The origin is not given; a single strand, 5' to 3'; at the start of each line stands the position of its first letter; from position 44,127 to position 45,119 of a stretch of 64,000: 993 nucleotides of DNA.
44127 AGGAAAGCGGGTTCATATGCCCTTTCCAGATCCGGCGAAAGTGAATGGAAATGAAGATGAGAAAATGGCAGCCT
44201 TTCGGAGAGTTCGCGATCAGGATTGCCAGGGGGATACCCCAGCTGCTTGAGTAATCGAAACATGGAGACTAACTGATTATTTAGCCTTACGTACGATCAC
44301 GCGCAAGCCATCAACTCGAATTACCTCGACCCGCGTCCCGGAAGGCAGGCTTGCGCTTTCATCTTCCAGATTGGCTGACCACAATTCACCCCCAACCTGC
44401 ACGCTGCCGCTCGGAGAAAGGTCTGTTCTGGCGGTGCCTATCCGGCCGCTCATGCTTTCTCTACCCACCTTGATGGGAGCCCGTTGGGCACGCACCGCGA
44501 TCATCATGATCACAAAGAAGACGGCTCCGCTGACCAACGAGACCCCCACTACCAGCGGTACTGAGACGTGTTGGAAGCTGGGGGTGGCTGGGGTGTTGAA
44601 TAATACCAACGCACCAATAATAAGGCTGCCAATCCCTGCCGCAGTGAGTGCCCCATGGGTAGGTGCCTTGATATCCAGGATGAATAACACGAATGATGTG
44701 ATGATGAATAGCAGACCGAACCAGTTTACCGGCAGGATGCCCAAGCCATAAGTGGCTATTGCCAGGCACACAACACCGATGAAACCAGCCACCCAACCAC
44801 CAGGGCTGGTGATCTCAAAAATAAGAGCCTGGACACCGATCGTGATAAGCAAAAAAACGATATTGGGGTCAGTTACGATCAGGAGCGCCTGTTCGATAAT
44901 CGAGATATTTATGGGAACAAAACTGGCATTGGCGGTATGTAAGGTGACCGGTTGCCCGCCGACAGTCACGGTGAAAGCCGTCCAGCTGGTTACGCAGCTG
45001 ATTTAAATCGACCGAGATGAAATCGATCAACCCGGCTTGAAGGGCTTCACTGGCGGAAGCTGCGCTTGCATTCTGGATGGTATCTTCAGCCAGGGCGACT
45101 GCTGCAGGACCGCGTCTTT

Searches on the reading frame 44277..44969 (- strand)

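Call 32: search_protein_families(library=pfam, proteins=[window:44277-44969:-], max_evalue=0.001)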
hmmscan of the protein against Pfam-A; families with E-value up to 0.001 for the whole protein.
window:44277-44969:- (230 aa): 2 families
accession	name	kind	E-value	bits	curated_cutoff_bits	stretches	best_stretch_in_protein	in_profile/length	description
PF24961.1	NfeD_membrane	-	1.7e-22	80.1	26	1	36-156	1-118/119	NfeD integral membrane domain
PF01957.25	NfeD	-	1.8e-16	60.5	29.1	1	171-228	2-57/57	NfeD-like C-terminal, partner-binding domain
